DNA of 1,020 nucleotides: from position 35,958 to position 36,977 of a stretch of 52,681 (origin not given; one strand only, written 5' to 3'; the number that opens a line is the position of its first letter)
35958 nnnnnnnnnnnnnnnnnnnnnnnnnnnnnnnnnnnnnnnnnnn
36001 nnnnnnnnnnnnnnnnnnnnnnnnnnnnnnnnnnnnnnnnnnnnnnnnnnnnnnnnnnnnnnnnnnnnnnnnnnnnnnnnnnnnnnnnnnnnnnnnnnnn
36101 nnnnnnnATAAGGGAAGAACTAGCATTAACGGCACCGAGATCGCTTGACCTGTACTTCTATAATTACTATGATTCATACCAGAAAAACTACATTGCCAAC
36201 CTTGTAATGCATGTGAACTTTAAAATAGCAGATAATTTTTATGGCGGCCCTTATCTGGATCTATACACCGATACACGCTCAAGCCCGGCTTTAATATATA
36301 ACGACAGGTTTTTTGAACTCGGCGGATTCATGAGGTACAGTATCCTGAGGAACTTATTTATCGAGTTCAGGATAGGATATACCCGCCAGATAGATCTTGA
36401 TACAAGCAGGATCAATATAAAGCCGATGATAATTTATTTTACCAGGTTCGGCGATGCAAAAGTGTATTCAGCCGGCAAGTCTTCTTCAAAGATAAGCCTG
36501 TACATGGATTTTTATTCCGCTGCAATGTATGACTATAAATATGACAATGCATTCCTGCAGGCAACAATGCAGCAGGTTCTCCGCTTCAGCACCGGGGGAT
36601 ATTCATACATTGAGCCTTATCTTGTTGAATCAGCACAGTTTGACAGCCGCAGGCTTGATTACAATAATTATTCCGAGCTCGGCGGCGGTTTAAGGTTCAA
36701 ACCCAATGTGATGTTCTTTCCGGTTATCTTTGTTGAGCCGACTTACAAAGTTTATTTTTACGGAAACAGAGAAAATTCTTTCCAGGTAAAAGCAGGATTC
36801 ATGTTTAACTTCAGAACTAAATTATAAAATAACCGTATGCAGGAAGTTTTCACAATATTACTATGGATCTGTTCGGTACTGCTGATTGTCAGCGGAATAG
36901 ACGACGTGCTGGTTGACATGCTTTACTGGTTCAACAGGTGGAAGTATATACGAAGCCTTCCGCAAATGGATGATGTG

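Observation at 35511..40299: Compact NfrA/NfrB/WecB-like synthase-dependent exopolysaccharide module in a non-proteobacterial context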

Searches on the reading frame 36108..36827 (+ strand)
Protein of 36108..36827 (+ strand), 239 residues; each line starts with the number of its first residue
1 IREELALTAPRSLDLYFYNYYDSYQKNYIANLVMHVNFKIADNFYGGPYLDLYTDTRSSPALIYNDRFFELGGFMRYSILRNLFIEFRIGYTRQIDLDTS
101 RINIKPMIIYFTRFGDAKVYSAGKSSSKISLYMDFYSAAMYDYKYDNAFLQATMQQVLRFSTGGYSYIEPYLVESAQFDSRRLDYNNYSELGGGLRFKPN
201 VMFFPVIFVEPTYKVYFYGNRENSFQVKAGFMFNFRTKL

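Call 51: search_protein_representatives(alignment_id=A2)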
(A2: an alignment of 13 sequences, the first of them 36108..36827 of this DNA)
Query: 13 sequences, 239 profile positions. Proteins with E-value up to 0.001 (for the whole library): 61; up to 1e-10: 25; up to 1e-30: 19. The best 61 are listed.
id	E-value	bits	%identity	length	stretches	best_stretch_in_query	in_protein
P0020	3.3e-111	387.1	-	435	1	1-239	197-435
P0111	2.0e-109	381.3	-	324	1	1-238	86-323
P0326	3.3e-103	361.0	-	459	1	1-239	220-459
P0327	8.6e-98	343.2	-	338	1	4-238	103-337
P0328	8.0e-95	333.5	-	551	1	1-239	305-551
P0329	5.2e-92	324.3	-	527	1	1-239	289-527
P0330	5.6e-92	324.2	-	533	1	4-239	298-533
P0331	5.4e-87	307.9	-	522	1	5-238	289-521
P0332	2.6e-83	295.8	-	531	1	6-235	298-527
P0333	1.2e-82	293.7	-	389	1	1-239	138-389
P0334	1.9e-81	289.7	-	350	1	2-237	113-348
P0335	3.9e-81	288.7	-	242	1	2-239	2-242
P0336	3.3e-68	246.4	-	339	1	6-236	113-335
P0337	1.1e-64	234.8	-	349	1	7-236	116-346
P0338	2.6e-62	227.1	-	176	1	7-176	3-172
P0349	2.2e-10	57.1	-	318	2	134-221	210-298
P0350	5.5e-10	55.8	-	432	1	42-203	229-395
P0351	4.6e-09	52.8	-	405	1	22-218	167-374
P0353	1.8e-08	50.9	-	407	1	13-216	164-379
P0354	4.4e-08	49.6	-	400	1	17-217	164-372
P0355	5.8e-07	45.9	-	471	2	130-217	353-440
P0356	2.0e-06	44.1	-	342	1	48-217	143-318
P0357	2.6e-06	43.7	-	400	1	15-218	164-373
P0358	2.7e-06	43.7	-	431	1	10-217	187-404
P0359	4.8e-06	42.9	-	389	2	132-219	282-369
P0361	7.8e-06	42.2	-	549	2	110-218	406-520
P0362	9.4e-06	41.9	-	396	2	129-200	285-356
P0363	1.3e-05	41.5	-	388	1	16-215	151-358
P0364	1.3e-05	41.4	-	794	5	43-63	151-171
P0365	1.6e-05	41.2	-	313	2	61-216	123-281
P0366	1.8e-05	41.0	-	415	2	54-225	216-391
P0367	2.1e-05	40.8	-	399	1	13-216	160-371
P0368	3.6e-05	40.0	-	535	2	137-217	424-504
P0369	3.8e-05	39.9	-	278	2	132-218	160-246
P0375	2.0e-04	37.6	-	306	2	138-216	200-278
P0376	2.6e-04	37.2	-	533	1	134-212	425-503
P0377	2.8e-04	37.1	-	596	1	62-216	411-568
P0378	2.9e-04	37.1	-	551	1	13-211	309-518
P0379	3.0e-04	37.0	-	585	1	14-207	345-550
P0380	3.5e-04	36.8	-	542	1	10-217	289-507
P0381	3.7e-04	36.7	-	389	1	134-210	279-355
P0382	8.4e-04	35.5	-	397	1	135-236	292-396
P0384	9.7e-04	35.3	-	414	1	8-208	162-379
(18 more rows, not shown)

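Call 55: search_protein_families(library=pfam, alignment_id=A4, max_evalue=0.01)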
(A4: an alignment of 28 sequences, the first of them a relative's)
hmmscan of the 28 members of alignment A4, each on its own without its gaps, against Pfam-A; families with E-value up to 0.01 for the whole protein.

A. member 1, P0350 (432 aa): 1 family
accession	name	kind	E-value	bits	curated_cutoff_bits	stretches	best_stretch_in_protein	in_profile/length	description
PF23914.1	TPR_CcmH_CycH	-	0.0041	17.4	42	1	91-152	38-97/158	Cytochrome c-type biogenesis protein H TPR domain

B. families by the number of members that match (of 28 scanned): 28 families (the first 25 are shown)
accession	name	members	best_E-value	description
PF14559.12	TPR_19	18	2e-19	Tetratricopeptide repeat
PF13428.12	TPR_14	16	8.9e-15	Tetratricopeptide repeat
PF07719.23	TPR_2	14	1.1e-18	Tetratricopeptide repeat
PF13432.12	TPR_16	13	1.5e-16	Tetratricopeptide repeat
PF13181.12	TPR_8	11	6.8e-18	Tetratricopeptide repeat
PF00515.34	TPR_1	9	1.4e-13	Tetratricopeptide repeat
PF13431.12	TPR_17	9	3e-13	Tetratricopeptide repeat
PF23914.1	TPR_CcmH_CycH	9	2.1e-10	Cytochrome c-type biogenesis protein H TPR domain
PF13424.12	TPR_12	9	8.6e-05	Tetratricopeptide repeat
PF13371.12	TPR_9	8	4.2e-11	Tetratricopeptide repeat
PF13414.12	TPR_11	5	4.3e-11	TPR repeat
PF13174.12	TPR_6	5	1.2e-09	Tetratricopeptide repeat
PF12895.13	ANAPC3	4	1.5e-05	Anaphase-promoting complex, cyclosome, subunit 3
PF14561.12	TPR_20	4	7.2e-05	Tetratricopeptide repeat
PF13176.12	TPR_7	3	4.9e-08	Tetratricopeptide repeat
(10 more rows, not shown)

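Call 58: search_protein_families(library=pfam, proteins=[P0361, P0368, P0376, P0377, P0378, P0379, P0380, P0364, P0355, P0384], max_evalue=0.001)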
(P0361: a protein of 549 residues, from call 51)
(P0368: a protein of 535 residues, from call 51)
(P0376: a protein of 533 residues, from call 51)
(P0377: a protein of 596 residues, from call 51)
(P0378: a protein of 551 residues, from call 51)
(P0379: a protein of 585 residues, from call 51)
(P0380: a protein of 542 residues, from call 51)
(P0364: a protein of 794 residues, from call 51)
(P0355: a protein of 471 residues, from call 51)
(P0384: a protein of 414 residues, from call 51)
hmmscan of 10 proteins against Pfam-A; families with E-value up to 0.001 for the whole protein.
P0361 (549 aa): 16 families
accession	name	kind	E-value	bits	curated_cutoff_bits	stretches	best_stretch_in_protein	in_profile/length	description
PF14559.12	TPR_19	-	2e-19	70.1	25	3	56-101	1-46/68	Tetratricopeptide repeat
PF07719.23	TPR_2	-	1.1e-18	66.1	27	0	52-79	7-34/34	Tetratricopeptide repeat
PF13432.12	TPR_16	-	1.5e-16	60.9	32.7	3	50-102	1-52/65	Tetratricopeptide repeat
PF13428.12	TPR_14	-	8.9e-15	54.2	23.5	1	51-89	6-44/44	Tetratricopeptide repeat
PF13431.12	TPR_17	-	3e-13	49.3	24.4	0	199-231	1-33/34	Tetratricopeptide repeat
PF00515.34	TPR_1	-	8.3e-12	44.8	27.8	0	53-79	8-34/34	Tetratricopeptide repeat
PF13371.12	TPR_9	-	4.2e-11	43.2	35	0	222-284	6-69/73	Tetratricopeptide repeat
PF13414.12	TPR_11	-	4.3e-11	42.8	26.8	1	54-94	2-42/42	TPR repeat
PF13174.12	TPR_6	-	1.2e-09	38.6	26.3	0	52-78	6-32/33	Tetratricopeptide repeat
PF13181.12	TPR_8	-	8.5e-09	35.3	25.7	0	248-272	4-28/34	Tetratricopeptide repeat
PF13176.12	TPR_7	-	4.9e-08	32.9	27.9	0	250-281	4-35/36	Tetratricopeptide repeat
PF24575.1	TPR_Slam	-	6.3e-07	30.2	35.2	0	52-88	53-89/104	Surface lipoprotein assembly modifier, N-terminal TPR repeats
PF23914.1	TPR_CcmH_CycH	-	1.2e-06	28.9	42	0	202-263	41-102/158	Cytochrome c-type biogenesis protein H TPR domain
PF25064.1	ARM_TT21_5th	-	3.1e-05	24.7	27.8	0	57-123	12-77/117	TT21 fifth ARM repeats domain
PF13424.12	TPR_12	-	9.7e-05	22.9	30.1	1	213-271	5-71/77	Tetratricopeptide repeat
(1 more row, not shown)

P0368 (535 aa): 14 families
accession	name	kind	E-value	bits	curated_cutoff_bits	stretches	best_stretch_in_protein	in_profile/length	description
PF14559.12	TPR_19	-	5e-17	62.4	25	1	47-109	1-63/68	Tetratricopeptide repeat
PF13432.12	TPR_16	-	7.2e-14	52.3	32.7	2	83-135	9-62/65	Tetratricopeptide repeat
PF13428.12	TPR_14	-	1.7e-12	47.1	23.5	1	72-113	2-43/44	Tetratricopeptide repeat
PF07719.23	TPR_2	-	1.8e-11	43.6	27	0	76-104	6-34/34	Tetratricopeptide repeat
PF13414.12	TPR_11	-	4.4e-09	36.3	26.8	1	81-119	4-42/42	TPR repeat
PF13431.12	TPR_17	-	6.1e-09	35.9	24.4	0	95-123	3-31/34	Tetratricopeptide repeat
PF13371.12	TPR_9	-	8.7e-07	29.3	35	1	80-144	4-66/73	Tetratricopeptide repeat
PF13174.12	TPR_6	-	2.3e-05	25.2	26.3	0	43-68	6-31/33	Tetratricopeptide repeat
PF00515.34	TPR_1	-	2.4e-05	24.4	27.8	0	75-104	5-34/34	Tetratricopeptide repeat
PF23914.1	TPR_CcmH_CycH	-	2.5e-05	24.6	42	0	50-99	100-149/158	Cytochrome c-type biogenesis protein H TPR domain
PF13181.12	TPR_8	-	2.7e-05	24.4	25.7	0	235-254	6-25/34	Tetratricopeptide repeat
PF12895.13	ANAPC3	-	3.1e-05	24.6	27.2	1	35-96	24-81/82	Anaphase-promoting complex, cyclosome, subunit 3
PF24575.1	TPR_Slam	-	0.00057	20.7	35.2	0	41-93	51-103/104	Surface lipoprotein assembly modifier, N-terminal TPR repeats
PF13424.12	TPR_12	-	0.0006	20.4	30.1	0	55-101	28-75/77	Tetratricopeptide repeat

P0376 (533 aa): 8 families
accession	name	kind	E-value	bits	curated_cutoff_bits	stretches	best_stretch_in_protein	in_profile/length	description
PF14559.12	TPR_19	-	8.6e-07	29.6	25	1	55-115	2-62/68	Tetratricopeptide repeat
PF13432.12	TPR_16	-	1.8e-06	28.7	32.7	0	56-110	9-63/65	Tetratricopeptide repeat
PF13181.12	TPR_8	-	1.9e-06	28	25.7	0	114-138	3-27/34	Tetratricopeptide repeat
PF07719.23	TPR_2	-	8.9e-06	25.9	27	0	217-246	5-34/34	Tetratricopeptide repeat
PF13646.12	HEAT_2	-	0.00016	22.4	27.7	0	243-296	10-62/88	HEAT repeats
PF14561.12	TPR_20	-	0.00056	20.6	25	0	64-118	8-64/90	Tetratricopeptide repeat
PF13431.12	TPR_17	-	0.00071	20.1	24.4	0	69-98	4-33/34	Tetratricopeptide repeat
PF13428.12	TPR_14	-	0.00082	20.3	23.5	0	56-86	13-43/44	Tetratricopeptide repeat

P0377 (596 aa): 1 family
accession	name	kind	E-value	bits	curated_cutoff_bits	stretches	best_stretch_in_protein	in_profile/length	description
PF13428.12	TPR_14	-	0.00065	20.6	23.5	0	238-267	11-40/44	Tetratricopeptide repeat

P0378 (551 aa): 5 families
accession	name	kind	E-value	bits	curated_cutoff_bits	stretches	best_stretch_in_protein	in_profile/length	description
PF13432.12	TPR_16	-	8.3e-08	33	32.7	1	44-101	6-63/65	Tetratricopeptide repeat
PF14559.12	TPR_19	-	1.3e-05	25.8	25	1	45-103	1-59/68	Tetratricopeptide repeat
PF13428.12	TPR_14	-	0.00031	21.6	23.5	0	70-110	2-42/44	Tetratricopeptide repeat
PF12895.13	ANAPC3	-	0.00042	21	27.2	0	230-280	2-52/82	Anaphase-promoting complex, cyclosome, subunit 3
PF13424.12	TPR_12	-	0.00062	20.4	30.1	0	60-99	36-75/77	Tetratricopeptide repeat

P0379 (585 aa): 1 family
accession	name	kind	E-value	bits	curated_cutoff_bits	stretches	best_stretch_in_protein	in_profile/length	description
PF14559.12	TPR_19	-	0.00045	20.9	25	0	64-121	6-65/68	Tetratricopeptide repeat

P0380 (542 aa): 14 families
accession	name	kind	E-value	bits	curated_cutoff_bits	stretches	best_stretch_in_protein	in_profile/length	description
PF13181.12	TPR_8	-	6.8e-18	63.7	25.7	0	236-264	2-30/34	Tetratricopeptide repeat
PF07719.23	TPR_2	-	1.4e-17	62.7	27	0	202-233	2-33/34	Tetratricopeptide repeat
PF13432.12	TPR_16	-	7.5e-15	55.5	32.7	2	42-105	2-65/65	Tetratricopeptide repeat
PF00515.34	TPR_1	-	1.4e-13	50.5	27.8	0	240-265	6-31/34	Tetratricopeptide repeat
PF14559.12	TPR_19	-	2.4e-12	47.4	25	2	178-234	2-58/68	Tetratricopeptide repeat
PF13414.12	TPR_11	-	5e-11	42.6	26.8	0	182-214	9-41/42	TPR repeat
PF23914.1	TPR_CcmH_CycH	-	2.1e-10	41.1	42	1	27-131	42-147/158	Cytochrome c-type biogenesis protein H TPR domain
PF13428.12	TPR_14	-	8.5e-09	35.7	23.5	0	171-209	5-43/44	Tetratricopeptide repeat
PF13431.12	TPR_17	-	1.5e-06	28.5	24.4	0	189-221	1-33/34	Tetratricopeptide repeat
PF13174.12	TPR_6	-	8.7e-06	26.5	26.3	0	108-132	3-27/33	Tetratricopeptide repeat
PF12895.13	ANAPC3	-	1.5e-05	25.6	27.2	0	166-225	22-80/82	Anaphase-promoting complex, cyclosome, subunit 3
PF13424.12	TPR_12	-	8.6e-05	23.1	30.1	0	73-132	5-72/77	Tetratricopeptide repeat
PF13371.12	TPR_9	-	0.00025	21.4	35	0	80-133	4-57/73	Tetratricopeptide repeat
PF03704.23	BTAD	-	0.00044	21.1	22.1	0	153-282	11-143/146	Bacterial transcriptional activator domain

P0364 (794 aa): 3 families
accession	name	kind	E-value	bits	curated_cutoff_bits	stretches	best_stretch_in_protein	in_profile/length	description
PF08800.15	BT4734-like_N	-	8.6e-12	45.8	22.4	0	504-530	52-78/134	BT4734-like, N-terminal domain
PF05951.18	Peptidase_M15_2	-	1.2e-11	45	27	0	275-320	45-90/153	Bacterial protein of unknown function (DUF882)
PF15508.11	NAAA-beta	-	8.9e-06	26.5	27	0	612-642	15-45/63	beta subunit of N-acylethanolamine-hydrolyzing acid amidase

P0355 (471 aa): 7 families
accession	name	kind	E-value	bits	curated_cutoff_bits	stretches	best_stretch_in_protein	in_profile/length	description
PF13181.12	TPR_8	-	4.9e-08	33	25.7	0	78-104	2-28/34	Tetratricopeptide repeat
PF07719.23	TPR_2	-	6.5e-08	32.6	27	1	78-110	2-34/34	Tetratricopeptide repeat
PF13432.12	TPR_16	-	3.2e-07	31.1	32.7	1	48-105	2-59/65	Tetratricopeptide repeat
PF13428.12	TPR_14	-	2.8e-06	27.9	23.5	0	78-111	2-35/44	Tetratricopeptide repeat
PF00515.34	TPR_1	-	2.4e-05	24.4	27.8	1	78-110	2-34/34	Tetratricopeptide repeat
PF14559.12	TPR_19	-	0.00012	22.8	25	1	56-109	4-57/68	Tetratricopeptide repeat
PF13414.12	TPR_11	-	0.00093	19.3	26.8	0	54-91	5-42/42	TPR repeat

P0384 (414 aa): 10 families
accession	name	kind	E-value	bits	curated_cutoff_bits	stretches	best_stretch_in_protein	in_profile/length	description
PF07719.23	TPR_2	-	1.1e-10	41.2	27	1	48-78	4-34/34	Tetratricopeptide repeat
PF13432.12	TPR_16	-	4.6e-08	33.8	32.7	1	90-142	8-60/65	Tetratricopeptide repeat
PF00515.34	TPR_1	-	1.4e-07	31.5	27.8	0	47-78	3-34/34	Tetratricopeptide repeat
PF13181.12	TPR_8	-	6.3e-07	29.5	25.7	0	117-141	5-29/34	Tetratricopeptide repeat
PF13428.12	TPR_14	-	2.6e-06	28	23.5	0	116-144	4-33/44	Tetratricopeptide repeat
PF14559.12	TPR_19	-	3.8e-05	24.4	25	0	90-149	2-61/68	Tetratricopeptide repeat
PF13431.12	TPR_17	-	4.3e-05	23.9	24.4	0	68-98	2-32/34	Tetratricopeptide repeat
PF13371.12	TPR_9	-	0.00015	22.2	35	0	58-112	8-62/73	Tetratricopeptide repeat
PF13174.12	TPR_6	-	0.00039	21.3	26.3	0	117-141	4-28/33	Tetratricopeptide repeat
PF13424.12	TPR_12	-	0.00094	19.8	30.1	0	81-141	5-73/77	Tetratricopeptide repeat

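Call 59: search_protein_families(library=pfam, proteins=[P0351, P0353, P0354, P0357, P0358, P0363, P0367, P0366, P0362, P0359], max_evalue=0.01)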
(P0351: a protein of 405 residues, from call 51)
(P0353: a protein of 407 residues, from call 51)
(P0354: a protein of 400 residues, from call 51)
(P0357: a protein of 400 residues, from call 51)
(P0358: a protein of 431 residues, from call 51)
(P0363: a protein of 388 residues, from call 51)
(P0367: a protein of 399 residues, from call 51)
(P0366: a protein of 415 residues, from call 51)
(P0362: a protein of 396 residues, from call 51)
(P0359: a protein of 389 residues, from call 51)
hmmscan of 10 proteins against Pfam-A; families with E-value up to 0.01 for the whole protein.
P0351 (405 aa): 5 families
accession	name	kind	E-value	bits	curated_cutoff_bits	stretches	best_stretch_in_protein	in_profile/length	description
PF14559.12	TPR_19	-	4.4e-05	24.2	25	0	56-94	8-46/68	Tetratricopeptide repeat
PF13428.12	TPR_14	-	0.00069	20.5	23.5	0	56-82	18-44/44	Tetratricopeptide repeat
PF07719.23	TPR_2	-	0.0021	18.5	27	0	54-72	16-34/34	Tetratricopeptide repeat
PF13432.12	TPR_16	-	0.0022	18.9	32.7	1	54-104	12-62/65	Tetratricopeptide repeat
PF13181.12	TPR_8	-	0.0089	16.6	25.7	0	54-72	16-34/34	Tetratricopeptide repeat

P0353 (407 aa): 0 families

P0354 (400 aa): 4 families
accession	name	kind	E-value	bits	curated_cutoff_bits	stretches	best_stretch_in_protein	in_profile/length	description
PF14559.12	TPR_19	-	9.4e-05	23.1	25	1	50-96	6-52/68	Tetratricopeptide repeat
PF13181.12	TPR_8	-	0.0018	18.7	25.7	0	74-91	6-23/34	Tetratricopeptide repeat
PF00515.34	TPR_1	-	0.002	18.3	27.8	0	73-89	5-21/34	Tetratricopeptide repeat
PF07719.23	TPR_2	-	0.0029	18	27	0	74-92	6-24/34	Tetratricopeptide repeat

P0357 (400 aa): 2 families
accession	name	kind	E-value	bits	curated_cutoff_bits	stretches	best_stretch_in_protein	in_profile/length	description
PF13371.12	TPR_9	-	3.5e-07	30.6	35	1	49-114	7-72/73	Tetratricopeptide repeat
PF14559.12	TPR_19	-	0.0057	17.4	25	1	52-106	6-59/68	Tetratricopeptide repeat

P0358 (431 aa): 10 families
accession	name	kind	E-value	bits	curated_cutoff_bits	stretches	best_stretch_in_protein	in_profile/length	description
PF14559.12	TPR_19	-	1.3e-06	29.1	25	1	79-130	7-58/68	Tetratricopeptide repeat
PF23914.1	TPR_CcmH_CycH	-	2.7e-06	27.8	42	1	75-131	99-155/158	Cytochrome c-type biogenesis protein H TPR domain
PF07719.23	TPR_2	-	6.2e-06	26.4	27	1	99-129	3-33/34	Tetratricopeptide repeat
PF13428.12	TPR_14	-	1.6e-05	25.6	23.5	0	99-138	3-42/44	Tetratricopeptide repeat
PF14561.12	TPR_20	-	7.2e-05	23.5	25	0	126-176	17-67/90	Tetratricopeptide repeat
PF25064.1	ARM_TT21_5th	-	0.00022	22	27.8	1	76-131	14-69/117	TT21 fifth ARM repeats domain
PF00515.34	TPR_1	-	0.00039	20.6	27.8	1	99-128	3-32/34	Tetratricopeptide repeat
PF13424.12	TPR_12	-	0.0005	20.7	30.1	1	81-126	28-74/77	Tetratricopeptide repeat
PF13431.12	TPR_17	-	0.00059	20.4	24.4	0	86-116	2-32/34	Tetratricopeptide repeat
PF13181.12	TPR_8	-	0.0014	19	25.7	0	103-129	7-33/34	Tetratricopeptide repeat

P0363 (388 aa): 7 families
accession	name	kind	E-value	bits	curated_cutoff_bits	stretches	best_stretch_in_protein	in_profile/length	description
PF07719.23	TPR_2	-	3.5e-06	27.2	27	0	38-56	16-34/34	Tetratricopeptide repeat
PF13432.12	TPR_16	-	5.9e-06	27.1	32.7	1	38-77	12-51/65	Tetratricopeptide repeat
PF13428.12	TPR_14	-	1.8e-05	25.4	23.5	0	58-95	2-39/44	Tetratricopeptide repeat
PF00515.34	TPR_1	-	6.8e-05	23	27.8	0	38-56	16-34/34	Tetratricopeptide repeat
PF14559.12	TPR_19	-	0.00012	22.8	25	1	38-89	6-57/68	Tetratricopeptide repeat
PF13429.12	TPR_15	-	0.00086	19.2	26.2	1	20-124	143-250/280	Tetratricopeptide repeat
PF13424.12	TPR_12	-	0.0018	18.9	30.1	0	59-87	5-33/77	Tetratricopeptide repeat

P0367 (399 aa): 5 families
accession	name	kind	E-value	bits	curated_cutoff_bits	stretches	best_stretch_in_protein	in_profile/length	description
PF14559.12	TPR_19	-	1.1e-05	26.1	25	1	77-123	1-47/68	Tetratricopeptide repeat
PF07719.23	TPR_2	-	0.00042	20.7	27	0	74-100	8-34/34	Tetratricopeptide repeat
PF23914.1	TPR_CcmH_CycH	-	0.00097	19.5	42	1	48-100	102-154/158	Cytochrome c-type biogenesis protein H TPR domain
PF13428.12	TPR_14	-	0.0049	17.9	23.5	0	75-109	9-43/44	Tetratricopeptide repeat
PF13432.12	TPR_16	-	0.0074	17.2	32.7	0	43-100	7-64/65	Tetratricopeptide repeat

P0366 (415 aa): 11 families
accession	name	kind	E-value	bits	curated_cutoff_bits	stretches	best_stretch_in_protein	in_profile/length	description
PF14559.12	TPR_19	-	1.5e-09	38.5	25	1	58-112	5-59/68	Tetratricopeptide repeat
PF13431.12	TPR_17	-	8.6e-06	26.1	24.4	1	66-97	1-32/34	Tetratricopeptide repeat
PF13428.12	TPR_14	-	2.4e-05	25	23.5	0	57-87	14-44/44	Tetratricopeptide repeat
PF07719.23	TPR_2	-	8.4e-05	22.9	27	0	78-105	1-28/34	Tetratricopeptide repeat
PF00515.34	TPR_1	-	0.00024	21.2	27.8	0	78-110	1-33/34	Tetratricopeptide repeat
PF23914.1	TPR_CcmH_CycH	-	0.00031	21.1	42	1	58-114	101-157/158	Cytochrome c-type biogenesis protein H TPR domain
PF13414.12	TPR_11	-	0.0016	18.5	26.8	1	63-92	13-42/42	TPR repeat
PF13374.12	TPR_10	-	0.0038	17.7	27.5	0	78-99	2-23/42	Tetratricopeptide repeat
PF13432.12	TPR_16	-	0.0043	17.9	32.7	0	58-100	11-52/65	Tetratricopeptide repeat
PF13174.12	TPR_6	-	0.0053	17.8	26.3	0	83-105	5-27/33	Tetratricopeptide repeat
PF13181.12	TPR_8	-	0.0095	16.5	25.7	0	82-101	5-24/34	Tetratricopeptide repeat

P0362 (396 aa): 4 families
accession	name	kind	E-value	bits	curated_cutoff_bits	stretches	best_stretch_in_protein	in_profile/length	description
PF07719.23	TPR_2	-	0.0004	20.7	27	0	71-94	3-26/34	Tetratricopeptide repeat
PF14559.12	TPR_19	-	0.0014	19.3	25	1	45-98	1-54/68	Tetratricopeptide repeat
PF13432.12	TPR_16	-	0.0065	17.3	32.7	1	44-95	6-57/65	Tetratricopeptide repeat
PF13371.12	TPR_9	-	0.0092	16.4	35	0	44-92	4-52/73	Tetratricopeptide repeat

P0359 (389 aa): 5 families
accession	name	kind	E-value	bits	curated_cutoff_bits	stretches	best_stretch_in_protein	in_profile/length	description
PF14559.12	TPR_19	-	9.9e-05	23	25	1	41-87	4-50/68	Tetratricopeptide repeat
PF13428.12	TPR_14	-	0.00039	21.3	23.5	0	37-69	10-42/44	Tetratricopeptide repeat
PF13432.12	TPR_16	-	0.00064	20.6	32.7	1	34-95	3-64/65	Tetratricopeptide repeat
PF10300.15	Iml2-TPR_39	-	0.0026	17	22.2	1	17-93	231-295/467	Iml2/Tetratricopeptide repeat protein 39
PF23914.1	TPR_CcmH_CycH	-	0.0053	17.1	42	0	39-89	98-148/158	Cytochrome c-type biogenesis protein H TPR domain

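Call 60: search_protein_families(library=pfam, proteins=[P0349, P0356, P0365, P0369, P0375, P0381, P0382], max_evalue=0.01)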
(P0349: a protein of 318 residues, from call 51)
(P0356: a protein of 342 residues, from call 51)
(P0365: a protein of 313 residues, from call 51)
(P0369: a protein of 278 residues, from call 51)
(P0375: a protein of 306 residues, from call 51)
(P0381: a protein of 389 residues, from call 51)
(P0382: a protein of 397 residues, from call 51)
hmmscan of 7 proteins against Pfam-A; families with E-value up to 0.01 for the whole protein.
P0349 (318 aa): 0 families

P0356 (342 aa): 0 families

P0365 (313 aa): 0 families

P0369 (278 aa): 0 families

P0375 (306 aa): 1 family
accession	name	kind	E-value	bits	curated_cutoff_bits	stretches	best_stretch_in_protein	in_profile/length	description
PF13283.12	NfrA_C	-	8.8e-05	22.6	25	0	64-133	69-139/173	Bacteriophage N adsorption protein A C-term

P0381 (389 aa): 6 families
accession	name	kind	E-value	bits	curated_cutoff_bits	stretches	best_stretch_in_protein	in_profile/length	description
PF13428.12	TPR_14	-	0.0004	21.2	23.5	0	96-125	5-34/44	Tetratricopeptide repeat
PF13424.12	TPR_12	-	0.00049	20.7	30.1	0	94-117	5-28/77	Tetratricopeptide repeat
PF14559.12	TPR_19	-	0.00053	20.7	25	0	41-82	7-48/68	Tetratricopeptide repeat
PF13429.12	TPR_15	-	0.0013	18.6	26.2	1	39-125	160-247/280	Tetratricopeptide repeat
PF13181.12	TPR_8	-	0.0028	18.1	25.7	0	96-115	5-24/34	Tetratricopeptide repeat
PF13431.12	TPR_17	-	0.0048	17.5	24.4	0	47-79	1-33/34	Tetratricopeptide repeat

P0382 (397 aa): 2 families
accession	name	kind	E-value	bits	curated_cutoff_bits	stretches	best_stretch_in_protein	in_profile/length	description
PF13428.12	TPR_14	-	1.8e-05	25.4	23.5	1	38-71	9-42/44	Tetratricopeptide repeat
PF13431.12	TPR_17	-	0.0034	18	24.4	1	54-83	3-32/34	Tetratricopeptide repeat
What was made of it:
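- On NfrA (outer-membrane exopolysaccharide porin, Pfam NfrA_C): One distant relative (P0375) has a sub-threshold NfrA_C hit (22.6 bits against 25) in a different stretch (call 60), which is inconclusive.
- Tried and rejected: One sub-threshold NfrA_C hit in one distant relative (call 60) is too weak to use.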

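Call 61: find_encoding_contigs(protein=P0350, flank=6000, max_places=2)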
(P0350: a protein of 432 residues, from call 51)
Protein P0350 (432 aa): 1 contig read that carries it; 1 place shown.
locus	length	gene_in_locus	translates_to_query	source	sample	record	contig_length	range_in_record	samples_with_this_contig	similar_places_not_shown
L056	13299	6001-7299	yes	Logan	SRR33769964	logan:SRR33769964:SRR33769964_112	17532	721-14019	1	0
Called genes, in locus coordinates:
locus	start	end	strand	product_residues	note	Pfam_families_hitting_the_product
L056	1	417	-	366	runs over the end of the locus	PF02350:Epimerase_2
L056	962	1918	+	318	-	-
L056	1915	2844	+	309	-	-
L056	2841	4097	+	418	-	PF13506:Glyco_transf_21, PF03142:Chitin_synth_2 (faint), PF10111:Glyco_tranf_2_2 (weak), PF13641:Glyco_tranf_2_3, PF00535:Glycos_transf_2, PF13632:Glyco_trans_2_3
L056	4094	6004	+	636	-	-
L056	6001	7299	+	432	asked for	-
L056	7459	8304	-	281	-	-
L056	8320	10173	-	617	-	PF00270:DEAD, PF00271:Helicase_C, PF16124:RecQ_Zn_bind, PF09382:RQC, PF00570:HRDC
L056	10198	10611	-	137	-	PF03653:UPF0093, PF05425:CopD (weak)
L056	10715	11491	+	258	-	PF20567:DUF6776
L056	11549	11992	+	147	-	PF04519:Bactofilin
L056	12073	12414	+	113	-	PF01521:Fe-S_biosyn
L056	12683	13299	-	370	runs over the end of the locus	PF03702:AnmK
